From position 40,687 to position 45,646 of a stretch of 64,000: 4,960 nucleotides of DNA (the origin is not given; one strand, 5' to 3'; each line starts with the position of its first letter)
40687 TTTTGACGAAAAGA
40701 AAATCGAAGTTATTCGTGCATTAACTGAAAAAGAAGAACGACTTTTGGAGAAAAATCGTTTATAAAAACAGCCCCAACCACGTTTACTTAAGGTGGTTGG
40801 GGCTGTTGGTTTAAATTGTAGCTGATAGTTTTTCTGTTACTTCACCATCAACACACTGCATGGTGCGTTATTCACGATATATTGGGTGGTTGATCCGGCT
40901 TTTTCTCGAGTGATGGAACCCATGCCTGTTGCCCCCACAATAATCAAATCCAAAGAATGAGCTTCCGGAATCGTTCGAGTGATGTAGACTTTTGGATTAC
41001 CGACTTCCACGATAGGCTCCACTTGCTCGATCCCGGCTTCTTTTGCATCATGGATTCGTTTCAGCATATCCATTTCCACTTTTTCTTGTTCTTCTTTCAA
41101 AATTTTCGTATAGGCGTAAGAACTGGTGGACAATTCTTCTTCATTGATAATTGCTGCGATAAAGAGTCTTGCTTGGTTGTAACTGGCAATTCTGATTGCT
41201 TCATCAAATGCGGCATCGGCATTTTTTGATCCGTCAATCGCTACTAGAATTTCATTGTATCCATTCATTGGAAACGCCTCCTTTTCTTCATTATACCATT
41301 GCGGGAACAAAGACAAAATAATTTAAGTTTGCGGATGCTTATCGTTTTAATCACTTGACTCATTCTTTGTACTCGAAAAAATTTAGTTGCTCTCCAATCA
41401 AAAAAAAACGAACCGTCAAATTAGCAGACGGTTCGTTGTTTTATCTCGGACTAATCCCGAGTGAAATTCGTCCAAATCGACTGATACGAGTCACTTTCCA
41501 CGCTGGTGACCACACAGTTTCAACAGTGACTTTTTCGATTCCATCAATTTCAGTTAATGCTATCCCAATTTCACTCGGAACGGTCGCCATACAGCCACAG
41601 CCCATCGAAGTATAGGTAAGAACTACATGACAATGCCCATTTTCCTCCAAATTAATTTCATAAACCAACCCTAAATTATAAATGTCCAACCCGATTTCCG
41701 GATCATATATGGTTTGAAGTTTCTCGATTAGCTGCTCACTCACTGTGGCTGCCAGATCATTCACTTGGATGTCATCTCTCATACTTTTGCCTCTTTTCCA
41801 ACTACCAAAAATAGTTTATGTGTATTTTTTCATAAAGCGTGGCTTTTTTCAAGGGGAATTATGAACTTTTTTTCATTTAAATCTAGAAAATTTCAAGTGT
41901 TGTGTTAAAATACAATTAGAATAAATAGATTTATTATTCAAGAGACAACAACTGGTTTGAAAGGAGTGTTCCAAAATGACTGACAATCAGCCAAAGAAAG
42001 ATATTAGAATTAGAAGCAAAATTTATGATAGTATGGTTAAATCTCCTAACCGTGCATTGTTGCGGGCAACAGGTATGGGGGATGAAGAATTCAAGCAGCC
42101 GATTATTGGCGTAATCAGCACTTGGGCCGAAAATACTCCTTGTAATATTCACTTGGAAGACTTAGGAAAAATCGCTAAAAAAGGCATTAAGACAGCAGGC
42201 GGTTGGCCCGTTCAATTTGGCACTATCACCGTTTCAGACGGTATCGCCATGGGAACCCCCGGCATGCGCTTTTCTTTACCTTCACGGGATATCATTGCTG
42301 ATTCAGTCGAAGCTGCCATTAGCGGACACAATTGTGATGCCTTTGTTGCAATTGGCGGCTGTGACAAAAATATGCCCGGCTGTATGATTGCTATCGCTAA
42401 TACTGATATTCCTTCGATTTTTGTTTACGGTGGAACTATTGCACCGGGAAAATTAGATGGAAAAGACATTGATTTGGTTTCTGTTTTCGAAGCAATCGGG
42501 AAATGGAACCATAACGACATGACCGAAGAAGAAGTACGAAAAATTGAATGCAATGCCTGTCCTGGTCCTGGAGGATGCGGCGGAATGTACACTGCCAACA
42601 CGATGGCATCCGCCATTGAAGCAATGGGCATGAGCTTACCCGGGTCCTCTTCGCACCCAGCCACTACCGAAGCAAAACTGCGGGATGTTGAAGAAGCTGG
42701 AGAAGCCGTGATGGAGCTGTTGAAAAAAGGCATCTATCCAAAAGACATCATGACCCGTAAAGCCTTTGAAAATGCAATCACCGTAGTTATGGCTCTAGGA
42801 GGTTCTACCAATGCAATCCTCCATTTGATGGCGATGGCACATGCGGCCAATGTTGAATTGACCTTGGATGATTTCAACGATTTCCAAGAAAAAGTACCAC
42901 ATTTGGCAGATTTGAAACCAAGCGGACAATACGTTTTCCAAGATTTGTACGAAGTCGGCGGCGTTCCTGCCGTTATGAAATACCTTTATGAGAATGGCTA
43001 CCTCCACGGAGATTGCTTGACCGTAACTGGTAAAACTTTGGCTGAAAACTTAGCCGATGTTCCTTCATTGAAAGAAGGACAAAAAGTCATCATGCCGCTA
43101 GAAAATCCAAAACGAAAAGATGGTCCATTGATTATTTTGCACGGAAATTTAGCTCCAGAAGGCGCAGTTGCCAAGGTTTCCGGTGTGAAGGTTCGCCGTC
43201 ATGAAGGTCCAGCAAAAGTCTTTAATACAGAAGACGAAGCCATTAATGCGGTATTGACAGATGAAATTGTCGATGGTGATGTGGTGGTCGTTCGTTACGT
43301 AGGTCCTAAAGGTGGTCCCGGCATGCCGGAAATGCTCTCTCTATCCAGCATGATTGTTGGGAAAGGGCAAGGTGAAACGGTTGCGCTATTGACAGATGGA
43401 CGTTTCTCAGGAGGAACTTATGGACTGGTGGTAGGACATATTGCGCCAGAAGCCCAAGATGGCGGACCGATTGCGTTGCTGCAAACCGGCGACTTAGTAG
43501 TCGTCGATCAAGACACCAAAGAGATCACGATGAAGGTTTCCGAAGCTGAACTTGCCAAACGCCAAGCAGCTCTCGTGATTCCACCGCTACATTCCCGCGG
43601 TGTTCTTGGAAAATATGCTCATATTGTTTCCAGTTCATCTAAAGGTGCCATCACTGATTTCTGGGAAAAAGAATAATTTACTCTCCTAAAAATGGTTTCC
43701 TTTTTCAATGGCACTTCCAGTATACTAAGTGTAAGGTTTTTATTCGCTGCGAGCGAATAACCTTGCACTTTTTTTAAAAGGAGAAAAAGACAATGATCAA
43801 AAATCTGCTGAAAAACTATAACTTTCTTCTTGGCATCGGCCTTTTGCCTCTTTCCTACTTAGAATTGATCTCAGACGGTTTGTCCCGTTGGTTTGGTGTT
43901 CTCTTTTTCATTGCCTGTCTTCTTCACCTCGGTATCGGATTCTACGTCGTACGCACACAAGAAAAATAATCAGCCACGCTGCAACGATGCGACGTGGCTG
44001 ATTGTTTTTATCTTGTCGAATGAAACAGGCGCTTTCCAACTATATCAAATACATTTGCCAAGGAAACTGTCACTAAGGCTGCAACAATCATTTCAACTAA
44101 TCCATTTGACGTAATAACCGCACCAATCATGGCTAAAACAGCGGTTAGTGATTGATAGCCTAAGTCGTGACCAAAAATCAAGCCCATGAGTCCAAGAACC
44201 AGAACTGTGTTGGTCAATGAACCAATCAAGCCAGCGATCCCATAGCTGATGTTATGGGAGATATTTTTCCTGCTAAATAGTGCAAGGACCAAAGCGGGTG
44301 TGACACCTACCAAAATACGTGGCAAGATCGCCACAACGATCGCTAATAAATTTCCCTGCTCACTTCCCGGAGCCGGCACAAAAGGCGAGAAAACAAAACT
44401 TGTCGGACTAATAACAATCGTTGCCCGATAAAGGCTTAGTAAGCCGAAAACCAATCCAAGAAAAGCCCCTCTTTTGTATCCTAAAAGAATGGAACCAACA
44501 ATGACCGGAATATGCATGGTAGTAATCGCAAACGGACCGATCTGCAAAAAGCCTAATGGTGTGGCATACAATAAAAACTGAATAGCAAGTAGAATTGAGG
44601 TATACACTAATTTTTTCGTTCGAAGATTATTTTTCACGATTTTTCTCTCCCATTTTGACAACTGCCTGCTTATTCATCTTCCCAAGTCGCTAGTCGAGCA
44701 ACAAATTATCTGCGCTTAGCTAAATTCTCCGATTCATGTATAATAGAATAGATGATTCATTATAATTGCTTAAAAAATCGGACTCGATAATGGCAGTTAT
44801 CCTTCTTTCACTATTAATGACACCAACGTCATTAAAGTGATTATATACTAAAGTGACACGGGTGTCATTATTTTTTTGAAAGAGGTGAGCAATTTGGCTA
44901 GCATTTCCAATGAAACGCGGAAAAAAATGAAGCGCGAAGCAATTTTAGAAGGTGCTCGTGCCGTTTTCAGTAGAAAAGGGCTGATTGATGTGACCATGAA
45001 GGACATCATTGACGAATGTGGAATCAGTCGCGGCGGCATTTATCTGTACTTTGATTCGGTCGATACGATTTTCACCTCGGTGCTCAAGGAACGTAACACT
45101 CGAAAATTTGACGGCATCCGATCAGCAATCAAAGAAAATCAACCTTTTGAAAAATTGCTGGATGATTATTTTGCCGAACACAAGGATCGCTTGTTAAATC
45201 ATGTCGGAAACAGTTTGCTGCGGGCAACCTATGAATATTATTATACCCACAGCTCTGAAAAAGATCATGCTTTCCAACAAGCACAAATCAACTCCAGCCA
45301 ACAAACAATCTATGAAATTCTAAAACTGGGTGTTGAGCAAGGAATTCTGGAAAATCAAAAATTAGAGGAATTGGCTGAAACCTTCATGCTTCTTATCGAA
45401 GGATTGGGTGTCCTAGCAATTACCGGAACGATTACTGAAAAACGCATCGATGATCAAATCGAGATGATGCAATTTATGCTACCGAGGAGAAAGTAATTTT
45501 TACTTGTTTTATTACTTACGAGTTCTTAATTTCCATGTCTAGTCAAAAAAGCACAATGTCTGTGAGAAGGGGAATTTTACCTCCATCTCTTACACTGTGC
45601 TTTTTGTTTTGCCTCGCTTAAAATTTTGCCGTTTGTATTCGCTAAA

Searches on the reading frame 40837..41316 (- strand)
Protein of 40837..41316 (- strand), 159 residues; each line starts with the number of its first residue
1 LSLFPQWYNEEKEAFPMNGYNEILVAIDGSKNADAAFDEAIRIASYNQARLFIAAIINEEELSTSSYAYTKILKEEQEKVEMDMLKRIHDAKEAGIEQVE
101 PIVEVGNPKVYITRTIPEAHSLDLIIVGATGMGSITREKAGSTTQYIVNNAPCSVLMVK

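Call 77: search_protein_families(library=pfam, proteins=[window:40837-41316:-], max_evalue=0.01)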
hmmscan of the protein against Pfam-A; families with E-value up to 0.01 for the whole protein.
window:40837-41316:- (159 aa): 1 family
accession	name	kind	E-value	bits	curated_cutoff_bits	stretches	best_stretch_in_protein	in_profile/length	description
PF00582.32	Usp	-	9.9e-26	91.4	24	1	20-159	2-141/141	Universal stress protein family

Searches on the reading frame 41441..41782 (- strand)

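Call 77: search_protein_families(library=pfam, proteins=[window:41441-41782:-], max_evalue=0.01)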
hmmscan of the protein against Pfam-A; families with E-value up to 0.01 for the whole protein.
window:41441-41782:- (113 aa): 1 family
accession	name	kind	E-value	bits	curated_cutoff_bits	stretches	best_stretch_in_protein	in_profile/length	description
PF01883.24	FeS_assembly_P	-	1.1e-13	51.7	23.5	1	16-88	2-72/73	Iron-sulfur cluster assembly protein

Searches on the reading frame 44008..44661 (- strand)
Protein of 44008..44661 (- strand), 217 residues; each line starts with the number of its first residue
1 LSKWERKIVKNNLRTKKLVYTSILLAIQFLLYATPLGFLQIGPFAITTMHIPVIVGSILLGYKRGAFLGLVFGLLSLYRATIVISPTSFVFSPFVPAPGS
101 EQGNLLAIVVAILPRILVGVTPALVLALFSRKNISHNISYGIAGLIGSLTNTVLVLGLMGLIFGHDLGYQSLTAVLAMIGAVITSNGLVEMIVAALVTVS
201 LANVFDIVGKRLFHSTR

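Call 62: search_protein_families(library=pfam, proteins=[window:44008-44661:-], max_evalue=0.001)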
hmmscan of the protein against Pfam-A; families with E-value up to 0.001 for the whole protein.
window:44008-44661:- (217 aa): 2 families
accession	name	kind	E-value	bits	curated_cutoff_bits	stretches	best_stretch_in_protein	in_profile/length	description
PF12822.12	ECF_trnsprt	-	2.7e-19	70.3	30.7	1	16-201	1-168/169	ECF transporter, substrate-specific component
PF09515.15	Thia_YuaJ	-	0.00015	22.4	25.8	1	18-93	1-76/177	Thiamine transporter protein (Thia_YuaJ)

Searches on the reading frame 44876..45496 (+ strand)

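Call 62: search_protein_families(library=pfam, proteins=[window:44876-45496:+], max_evalue=0.001)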
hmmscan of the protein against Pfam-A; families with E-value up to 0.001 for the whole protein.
window:44876-45496:+ (206 aa): 2 families
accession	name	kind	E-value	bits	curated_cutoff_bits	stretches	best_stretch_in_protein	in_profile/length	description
PF00440.29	TetR_N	-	3.5e-12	46.3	24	1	23-66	1-44/47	Bacterial regulatory proteins, tetR family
PF17922.6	TetR_C_17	-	4e-05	24.3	26.1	1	99-181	5-89/100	Tetracyclin repressor-like, C-terminal domain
